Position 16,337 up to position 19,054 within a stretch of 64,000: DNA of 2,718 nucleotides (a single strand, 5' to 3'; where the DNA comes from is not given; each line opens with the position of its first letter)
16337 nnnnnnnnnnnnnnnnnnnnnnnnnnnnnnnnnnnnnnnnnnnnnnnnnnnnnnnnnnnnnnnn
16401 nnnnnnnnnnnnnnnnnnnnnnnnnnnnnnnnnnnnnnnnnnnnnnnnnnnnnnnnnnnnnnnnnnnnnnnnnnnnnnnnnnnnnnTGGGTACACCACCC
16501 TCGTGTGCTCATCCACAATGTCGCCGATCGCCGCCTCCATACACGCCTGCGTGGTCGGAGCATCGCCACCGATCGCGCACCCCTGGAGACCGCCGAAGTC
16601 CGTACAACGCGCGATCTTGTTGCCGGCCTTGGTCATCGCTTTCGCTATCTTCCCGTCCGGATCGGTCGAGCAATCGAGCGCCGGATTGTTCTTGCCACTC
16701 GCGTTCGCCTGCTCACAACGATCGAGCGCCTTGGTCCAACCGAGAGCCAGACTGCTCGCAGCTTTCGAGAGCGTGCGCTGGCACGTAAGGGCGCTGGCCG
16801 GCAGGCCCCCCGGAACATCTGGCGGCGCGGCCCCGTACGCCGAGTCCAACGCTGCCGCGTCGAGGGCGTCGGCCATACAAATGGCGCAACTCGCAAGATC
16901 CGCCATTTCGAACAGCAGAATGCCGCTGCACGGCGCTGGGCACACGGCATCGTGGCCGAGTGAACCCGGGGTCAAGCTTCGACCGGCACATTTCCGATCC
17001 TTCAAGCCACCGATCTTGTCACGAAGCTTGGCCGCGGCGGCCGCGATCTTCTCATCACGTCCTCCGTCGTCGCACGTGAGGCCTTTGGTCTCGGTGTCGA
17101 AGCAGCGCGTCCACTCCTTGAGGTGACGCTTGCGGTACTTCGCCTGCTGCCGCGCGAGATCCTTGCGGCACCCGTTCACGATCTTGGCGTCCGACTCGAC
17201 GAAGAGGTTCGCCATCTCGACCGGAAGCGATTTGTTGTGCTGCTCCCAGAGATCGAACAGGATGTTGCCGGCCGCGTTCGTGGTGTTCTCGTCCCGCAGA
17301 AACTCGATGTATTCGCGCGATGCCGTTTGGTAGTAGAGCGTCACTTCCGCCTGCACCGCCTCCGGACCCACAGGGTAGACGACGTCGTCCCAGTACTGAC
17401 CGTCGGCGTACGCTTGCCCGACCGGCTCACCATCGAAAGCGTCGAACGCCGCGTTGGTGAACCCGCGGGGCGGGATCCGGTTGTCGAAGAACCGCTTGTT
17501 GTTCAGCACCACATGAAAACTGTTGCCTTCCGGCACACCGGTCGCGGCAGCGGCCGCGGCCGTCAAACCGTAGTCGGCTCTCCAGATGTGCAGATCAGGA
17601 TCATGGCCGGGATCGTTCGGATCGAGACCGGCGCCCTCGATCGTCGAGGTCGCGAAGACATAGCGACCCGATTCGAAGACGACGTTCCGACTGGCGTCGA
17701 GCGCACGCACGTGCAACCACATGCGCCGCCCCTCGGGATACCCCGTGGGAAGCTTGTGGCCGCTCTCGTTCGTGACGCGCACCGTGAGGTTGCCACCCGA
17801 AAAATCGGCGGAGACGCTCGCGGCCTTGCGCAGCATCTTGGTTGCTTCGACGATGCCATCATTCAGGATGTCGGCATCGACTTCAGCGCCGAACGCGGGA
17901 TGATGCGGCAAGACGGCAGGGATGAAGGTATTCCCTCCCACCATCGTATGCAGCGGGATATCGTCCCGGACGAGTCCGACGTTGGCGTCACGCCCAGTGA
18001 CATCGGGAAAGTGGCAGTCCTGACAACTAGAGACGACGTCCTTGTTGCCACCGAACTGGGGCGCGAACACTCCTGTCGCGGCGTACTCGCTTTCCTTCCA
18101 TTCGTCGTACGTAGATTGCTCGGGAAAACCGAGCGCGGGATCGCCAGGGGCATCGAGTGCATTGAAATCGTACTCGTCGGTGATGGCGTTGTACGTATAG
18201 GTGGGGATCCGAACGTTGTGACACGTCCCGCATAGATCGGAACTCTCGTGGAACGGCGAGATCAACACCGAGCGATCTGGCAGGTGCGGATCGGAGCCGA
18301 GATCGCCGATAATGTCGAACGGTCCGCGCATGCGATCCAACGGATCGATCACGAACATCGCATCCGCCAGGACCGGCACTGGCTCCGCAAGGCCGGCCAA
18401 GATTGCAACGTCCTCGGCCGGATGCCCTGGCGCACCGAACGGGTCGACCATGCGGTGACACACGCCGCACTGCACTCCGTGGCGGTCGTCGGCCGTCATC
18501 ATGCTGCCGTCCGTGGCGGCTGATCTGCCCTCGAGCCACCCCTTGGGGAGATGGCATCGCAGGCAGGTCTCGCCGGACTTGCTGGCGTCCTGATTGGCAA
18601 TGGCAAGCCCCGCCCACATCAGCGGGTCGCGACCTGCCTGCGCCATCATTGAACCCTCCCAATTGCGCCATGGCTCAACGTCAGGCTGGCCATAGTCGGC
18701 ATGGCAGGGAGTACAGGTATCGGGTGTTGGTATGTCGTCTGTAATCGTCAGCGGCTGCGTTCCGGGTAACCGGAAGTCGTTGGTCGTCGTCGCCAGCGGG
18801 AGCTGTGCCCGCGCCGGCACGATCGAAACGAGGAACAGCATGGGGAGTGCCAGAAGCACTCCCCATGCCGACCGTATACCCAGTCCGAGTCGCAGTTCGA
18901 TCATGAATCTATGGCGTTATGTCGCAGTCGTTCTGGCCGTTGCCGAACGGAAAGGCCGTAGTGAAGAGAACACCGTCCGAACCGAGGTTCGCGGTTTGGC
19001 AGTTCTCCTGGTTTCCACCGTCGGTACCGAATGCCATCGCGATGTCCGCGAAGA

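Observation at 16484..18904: Pentaheme cytochrome with a long non-heme middle region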

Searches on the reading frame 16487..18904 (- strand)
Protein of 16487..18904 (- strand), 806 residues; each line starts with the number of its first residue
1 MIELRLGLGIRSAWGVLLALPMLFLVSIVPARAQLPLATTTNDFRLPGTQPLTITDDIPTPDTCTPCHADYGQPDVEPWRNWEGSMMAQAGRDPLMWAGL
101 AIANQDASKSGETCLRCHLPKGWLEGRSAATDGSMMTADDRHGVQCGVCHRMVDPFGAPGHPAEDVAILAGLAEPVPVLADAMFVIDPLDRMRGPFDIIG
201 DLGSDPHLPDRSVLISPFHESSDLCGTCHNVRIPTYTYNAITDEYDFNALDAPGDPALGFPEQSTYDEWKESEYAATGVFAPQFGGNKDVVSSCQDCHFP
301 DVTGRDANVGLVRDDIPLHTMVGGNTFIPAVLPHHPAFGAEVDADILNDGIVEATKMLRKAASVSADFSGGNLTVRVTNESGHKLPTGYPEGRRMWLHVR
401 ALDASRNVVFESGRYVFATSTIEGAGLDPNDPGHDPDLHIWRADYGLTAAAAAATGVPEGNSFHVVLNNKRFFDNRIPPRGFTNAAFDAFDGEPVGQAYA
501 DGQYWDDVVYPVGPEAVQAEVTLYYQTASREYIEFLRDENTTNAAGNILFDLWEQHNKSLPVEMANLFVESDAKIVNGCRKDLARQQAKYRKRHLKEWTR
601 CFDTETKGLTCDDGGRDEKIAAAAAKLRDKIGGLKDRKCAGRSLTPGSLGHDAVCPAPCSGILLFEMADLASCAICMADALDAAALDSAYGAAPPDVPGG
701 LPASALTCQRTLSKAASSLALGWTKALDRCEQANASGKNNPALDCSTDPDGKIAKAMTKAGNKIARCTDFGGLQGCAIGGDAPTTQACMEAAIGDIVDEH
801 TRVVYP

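Call 5: search_protein_families(library=pfam, proteins=[window:16487-18904:-], max_evalue=1)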
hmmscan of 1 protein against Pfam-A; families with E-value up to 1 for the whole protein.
window:16487-18904:- (806 aa): 6 families
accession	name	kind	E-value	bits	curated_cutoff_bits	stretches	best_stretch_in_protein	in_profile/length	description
PF14522.11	Cytochrome_C7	-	9.1e-07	29.1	24.8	1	108-156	10-54/67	Cytochrome c7 and related cytochrome c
PF22113.1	Mtrc-MtrF_II-IV_dom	-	1.7e-06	28.1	30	1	62-152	82-165/176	Outer membrane cytochrome MtrC/MtrF-like, domains II/IV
PF14537.11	Cytochrom_c3_2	-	0.0023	18.8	25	1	104-152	19-66/79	Cytochrome c3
PF13435.11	Cytochrome_C554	-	0.0041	18.5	20.8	1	63-150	1-83/84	Cytochrome c554 and c-prime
PF02335.20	Cytochrom_C552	-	0.052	12.9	24.1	0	109-151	242-283/438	Cytochrome c552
PF09699.15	Paired_CXXCH_1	-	0.65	10.2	20.6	0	219-230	26-37/41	Doubled CXXCH motif (Paired_CXXCH_1)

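Call 6: search_protein_families(library=ncbifam, proteins=[window:16487-18904:-], max_evalue=1)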
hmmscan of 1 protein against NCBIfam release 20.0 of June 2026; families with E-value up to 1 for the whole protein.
window:16487-18904:- (806 aa): 4 families
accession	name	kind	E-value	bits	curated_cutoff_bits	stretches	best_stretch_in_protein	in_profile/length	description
NF040886.1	cyt_C_like_Sec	equivalog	0.00048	18.8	250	1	368-419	294-345/423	multiheme c-type cytochrome (seleno)protein ExtKL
TIGR04257.1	nanowire_3heme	domain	0.0007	19.7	40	1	112-157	24-65/75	c(7)-type cytochrome triheme domain-containing protein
TIGR03153.1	cytochr_NrfH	equivalog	0.081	13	134.2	0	63-153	54-136/138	cytochrome c nitrite reductase small subunit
NF041198.1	UshA_like_PCGU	equivalog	0.094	11.3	275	1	62-150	409-479/519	UshA-like (seleno)protein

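Call 7: search_solved_structures(query=window:16487-18904:-, max_evalue=10, show_alignments=2)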
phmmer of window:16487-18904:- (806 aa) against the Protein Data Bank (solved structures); distinct sequences matched with E-value up to 10: 7.
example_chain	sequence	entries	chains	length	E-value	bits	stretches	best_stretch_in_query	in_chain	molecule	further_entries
3owm_A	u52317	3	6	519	0.45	11.7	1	109-151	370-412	Eight-heme nitrite reductase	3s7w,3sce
3uu9_A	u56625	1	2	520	0.45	11.7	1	109-151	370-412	Eight-heme nitrite reductase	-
3rkh_A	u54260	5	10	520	0.45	11.7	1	109-151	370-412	Eight-heme nitrite reductase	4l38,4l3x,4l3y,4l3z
4q4u_A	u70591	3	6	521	0.45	11.7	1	109-151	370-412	Eight-heme nitrite reductase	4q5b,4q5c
4q0t_A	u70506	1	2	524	0.46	11.7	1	109-151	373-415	Eight-heme nitrite reductase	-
2zo5_A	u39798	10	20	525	0.46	11.7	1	109-151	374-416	Eight-heme nitrite reductase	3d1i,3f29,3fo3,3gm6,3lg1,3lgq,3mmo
2ot4_A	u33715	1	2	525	0.46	11.7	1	109-151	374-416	Eight-heme nitrite reductase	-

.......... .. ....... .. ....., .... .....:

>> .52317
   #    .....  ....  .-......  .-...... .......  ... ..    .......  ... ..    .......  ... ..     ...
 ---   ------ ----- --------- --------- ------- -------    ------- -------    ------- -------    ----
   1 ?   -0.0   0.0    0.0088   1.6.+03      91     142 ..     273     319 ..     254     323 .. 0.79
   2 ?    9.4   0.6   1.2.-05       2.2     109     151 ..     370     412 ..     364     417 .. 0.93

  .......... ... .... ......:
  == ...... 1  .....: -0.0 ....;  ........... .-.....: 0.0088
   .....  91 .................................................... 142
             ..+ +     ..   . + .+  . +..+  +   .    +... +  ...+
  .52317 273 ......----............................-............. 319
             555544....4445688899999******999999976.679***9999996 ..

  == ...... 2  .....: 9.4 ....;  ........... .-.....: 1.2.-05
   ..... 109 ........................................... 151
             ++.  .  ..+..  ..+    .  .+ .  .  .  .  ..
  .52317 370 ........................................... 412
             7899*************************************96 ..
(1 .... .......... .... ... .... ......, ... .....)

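Call 8: find_homologous_proteins(query=window:16487-18904:-)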
Query window:16487-18904:- (806 aa): 4464 proteins with E <= 0.001 among 8000 candidates; the best 120 are listed.
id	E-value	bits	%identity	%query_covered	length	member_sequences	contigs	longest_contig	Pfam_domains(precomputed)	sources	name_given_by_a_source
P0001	0.0e+0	1899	100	100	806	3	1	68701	PF14522.12,PF22113.2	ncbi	-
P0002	0.0e+0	1454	77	98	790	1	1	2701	PF14522.12,PF22113.2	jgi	jgi:hypothetical protein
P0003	0.0e+0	1403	75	96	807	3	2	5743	PF14522.12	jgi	-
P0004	0.0e+0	1387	75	97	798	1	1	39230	PF14522.12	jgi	jgi:Cytochrome c554 and c-prime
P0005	0.0e+0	1265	67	96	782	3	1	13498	PF13435.12,PF14522.12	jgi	jgi:hypothetical protein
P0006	0.0e+0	1257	67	98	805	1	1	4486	PF14522.12,PF22113.2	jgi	jgi:hypothetical protein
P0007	0.0e+0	1256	67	100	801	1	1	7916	PF14522.12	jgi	jgi:hypothetical protein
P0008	0.0e+0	1243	67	96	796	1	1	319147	PF14522.12,PF22113.2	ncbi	-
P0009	0.0e+0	1217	66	95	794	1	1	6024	-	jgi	jgi:hypothetical protein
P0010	0.0e+0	1215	66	95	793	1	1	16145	PF14522.12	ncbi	ncbi:MAG: hypothetical protein AB1689_01770 [Thermodesulfobacteriota bacterium]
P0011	0.0e+0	1215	65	97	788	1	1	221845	PF14522.12,PF22113.2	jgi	jgi:hypothetical protein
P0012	0.0e+0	1210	65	96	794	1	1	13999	PF14522.12,PF22113.2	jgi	jgi:hypothetical protein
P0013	0.0e+0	1209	65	96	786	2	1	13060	-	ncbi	-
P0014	0.0e+0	1209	65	96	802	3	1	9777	PF14522.12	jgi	jgi:hypothetical protein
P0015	0.0e+0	1209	65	99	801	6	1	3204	PF14522.12,PF22113.2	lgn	-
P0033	0.0e+0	1173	63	97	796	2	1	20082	-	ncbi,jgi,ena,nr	ncbi:MAG TPA: multiheme c-type cytochrome [Candidatus Eisenbacteria bacterium]|nr:multiheme c-type c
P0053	0.0e+0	1151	61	98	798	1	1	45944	-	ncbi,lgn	ncbi:MAG: hypothetical protein ACE5FG_09740 [Myxococcota bacterium]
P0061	0.0e+0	1142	63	95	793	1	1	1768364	PF14522.12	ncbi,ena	-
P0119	0.0e+0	1055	57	98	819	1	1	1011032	PF14522.12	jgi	-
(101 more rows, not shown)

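Call 21: find_encoding_contigs(protein=P0061, flank=8000, max_places=3)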
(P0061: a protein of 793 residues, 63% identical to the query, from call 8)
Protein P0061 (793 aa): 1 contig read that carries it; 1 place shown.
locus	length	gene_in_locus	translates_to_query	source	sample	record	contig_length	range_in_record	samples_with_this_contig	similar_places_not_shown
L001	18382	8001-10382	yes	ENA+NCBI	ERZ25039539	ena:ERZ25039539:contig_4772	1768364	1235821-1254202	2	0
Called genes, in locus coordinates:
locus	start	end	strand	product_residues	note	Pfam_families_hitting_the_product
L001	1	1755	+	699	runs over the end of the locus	PF03030:H_PPase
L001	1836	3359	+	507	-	PF03109:ABC1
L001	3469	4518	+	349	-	PF01965:DJ-1_PfpI, PF00165:HTH_AraC, PF12833:HTH_18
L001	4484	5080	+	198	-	PF01965:DJ-1_PfpI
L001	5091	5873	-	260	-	PF17131:TP_0789-like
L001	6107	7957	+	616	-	PF05048:NosD (weak), PF13229:Beta_helix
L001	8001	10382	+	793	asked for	PF14522:Cytochrome_C7 (faint)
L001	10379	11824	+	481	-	-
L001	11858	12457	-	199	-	PF02581:TMP-TENI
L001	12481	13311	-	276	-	PF00977:His_biosynth (faint), PF05690:ThiG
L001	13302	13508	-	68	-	PF02597:ThiS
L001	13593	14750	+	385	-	PF01168:Ala_racemase_N, PF00842:Ala_racemase_C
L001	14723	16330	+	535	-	PF02142:MGS, PF01808:AICARFT_IMPCHas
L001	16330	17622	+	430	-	PF02844:GARS_N, PF01071:GARS_A, PF02222:ATP-grasp (weak), PF02786:CPSase_L_D2 (weak), PF02843:GARS_C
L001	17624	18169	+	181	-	PF00731:AIRC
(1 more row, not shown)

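Call 25: search_solved_structures(query=A1, max_evalue=10, show_alignments=4)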
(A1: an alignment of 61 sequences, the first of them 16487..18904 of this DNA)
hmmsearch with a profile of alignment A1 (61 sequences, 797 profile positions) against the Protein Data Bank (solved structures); distinct sequences matched with E-value up to 10: 3.
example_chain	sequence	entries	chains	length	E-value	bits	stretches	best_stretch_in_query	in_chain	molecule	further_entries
6i5b_A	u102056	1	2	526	0.0076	17.7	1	100-152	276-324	Uncharacterized protein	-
9wt8_A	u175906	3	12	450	0.15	13.3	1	362-403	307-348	Cytochrome c,Multiheme cytochrome c selenoprotein (MccSep)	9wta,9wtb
9wt9_A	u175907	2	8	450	0.19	13.1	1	362-403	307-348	Cytochrome c,Multiheme cytochrome c selenoprotein mutant (MccSep U325A) | Cytochrome c,Multiheme cytochrome c selenoprotein (MccSep)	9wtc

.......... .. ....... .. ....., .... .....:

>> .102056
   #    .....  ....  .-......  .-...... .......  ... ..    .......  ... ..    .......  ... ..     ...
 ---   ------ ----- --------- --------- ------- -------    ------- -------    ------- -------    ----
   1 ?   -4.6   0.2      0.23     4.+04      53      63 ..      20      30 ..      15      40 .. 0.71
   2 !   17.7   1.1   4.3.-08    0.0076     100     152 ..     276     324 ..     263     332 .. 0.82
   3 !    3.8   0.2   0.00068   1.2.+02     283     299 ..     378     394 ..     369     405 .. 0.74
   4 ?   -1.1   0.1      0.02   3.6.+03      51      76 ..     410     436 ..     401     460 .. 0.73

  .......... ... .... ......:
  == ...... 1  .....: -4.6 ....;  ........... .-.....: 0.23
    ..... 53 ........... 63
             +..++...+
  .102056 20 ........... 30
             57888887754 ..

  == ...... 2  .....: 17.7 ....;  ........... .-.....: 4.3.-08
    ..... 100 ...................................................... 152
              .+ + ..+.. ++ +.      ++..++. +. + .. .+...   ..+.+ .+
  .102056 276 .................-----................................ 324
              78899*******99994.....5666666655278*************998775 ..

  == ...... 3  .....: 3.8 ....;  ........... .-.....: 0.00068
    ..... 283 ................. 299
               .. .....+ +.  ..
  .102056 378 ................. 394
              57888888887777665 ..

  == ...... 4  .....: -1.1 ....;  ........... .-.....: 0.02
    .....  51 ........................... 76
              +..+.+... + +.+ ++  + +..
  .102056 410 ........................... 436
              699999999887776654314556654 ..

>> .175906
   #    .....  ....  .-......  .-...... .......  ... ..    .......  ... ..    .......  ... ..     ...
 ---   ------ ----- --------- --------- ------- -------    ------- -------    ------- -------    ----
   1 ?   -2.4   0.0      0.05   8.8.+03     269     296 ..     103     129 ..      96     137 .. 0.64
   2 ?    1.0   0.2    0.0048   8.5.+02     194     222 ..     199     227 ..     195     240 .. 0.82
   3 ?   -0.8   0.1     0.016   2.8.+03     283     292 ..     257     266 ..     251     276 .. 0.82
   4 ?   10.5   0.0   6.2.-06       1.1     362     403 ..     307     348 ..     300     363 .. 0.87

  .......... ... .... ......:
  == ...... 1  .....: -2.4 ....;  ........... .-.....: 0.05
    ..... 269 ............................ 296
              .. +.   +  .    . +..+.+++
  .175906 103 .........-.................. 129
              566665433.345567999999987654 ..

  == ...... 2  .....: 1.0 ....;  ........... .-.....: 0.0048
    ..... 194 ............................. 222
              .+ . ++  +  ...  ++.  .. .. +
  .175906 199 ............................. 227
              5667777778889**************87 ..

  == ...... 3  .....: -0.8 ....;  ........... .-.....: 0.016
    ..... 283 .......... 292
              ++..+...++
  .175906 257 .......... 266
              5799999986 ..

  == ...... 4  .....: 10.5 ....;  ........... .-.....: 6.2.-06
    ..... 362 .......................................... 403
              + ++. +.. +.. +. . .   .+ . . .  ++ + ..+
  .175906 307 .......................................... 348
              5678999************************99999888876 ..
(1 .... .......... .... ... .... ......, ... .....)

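Call 26: predict_structure(alignment_id=A1)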
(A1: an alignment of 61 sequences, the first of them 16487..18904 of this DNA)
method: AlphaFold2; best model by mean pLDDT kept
length: 806 residues; sequences in the alignment: 61
mean_pLDDT: 89.6   pTM: 0.88
mean pLDDT of the five models: 89.6, 87.6, 87.2, 86.6, 81.3
residues with pLDDT >= 90: 562; 70-90: 202; 50-70: 9; < 50: 33
segments of 3 or more residues with pLDDT < 50: 1-33
pLDDT, mean of each block of 10 residues (from residue 1): 34 37 43 70 86 80 88 89 86 87 91 87 81 83 87 89 92 91 91 89 86 91 91 90 90 91 90 93 92 91 89 90 86 87 90 93 95 96 75 92 97 94 92 95 92 89 92 92 90 88 96 97 95 94 93 95 96 94 96 97 96 97 98 95 95 93 95 98 98 95 93 97 96 93 93 97 95 93 97 95 95
secondary structure, 60 per line:
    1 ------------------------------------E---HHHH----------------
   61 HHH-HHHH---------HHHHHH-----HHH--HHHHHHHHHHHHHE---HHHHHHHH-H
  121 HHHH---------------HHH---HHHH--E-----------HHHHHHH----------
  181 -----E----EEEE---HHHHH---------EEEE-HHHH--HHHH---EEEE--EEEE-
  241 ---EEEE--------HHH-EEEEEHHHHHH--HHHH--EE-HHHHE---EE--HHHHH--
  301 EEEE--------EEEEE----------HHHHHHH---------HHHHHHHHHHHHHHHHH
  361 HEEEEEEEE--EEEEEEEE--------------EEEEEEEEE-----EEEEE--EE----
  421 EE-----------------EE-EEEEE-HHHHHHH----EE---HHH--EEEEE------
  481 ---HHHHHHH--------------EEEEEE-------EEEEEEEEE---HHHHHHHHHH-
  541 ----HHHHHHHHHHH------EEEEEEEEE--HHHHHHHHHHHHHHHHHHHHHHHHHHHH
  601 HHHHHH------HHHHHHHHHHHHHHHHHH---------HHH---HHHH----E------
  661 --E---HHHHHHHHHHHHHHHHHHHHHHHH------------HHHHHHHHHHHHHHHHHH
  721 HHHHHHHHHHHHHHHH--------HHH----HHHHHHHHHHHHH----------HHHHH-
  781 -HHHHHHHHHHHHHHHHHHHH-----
elements in order (helices of 4 or more, strands of 3 or more residues): H41-44 H65-68 H78-83 H94-106 H111-118 H120-124 H146-149 H164-170 E191-194 H198-202 E212-215 H217-220 H223-226 E230-233 E236-239 E244-247 E260-264 H265-270 H273-276 H282-285 H294-298 E301-304 E313-317 H328-334 H344-361 E362-369 E372-379 E394-402 E408-412 E443-447 H449-455 E470-474 H484-490 E505-510 E518-526 H530-539 H545-555 E562-570 H573-606 H613-630 H646-649 H667-690 H703-736 H752-764 H775-779 H782-801
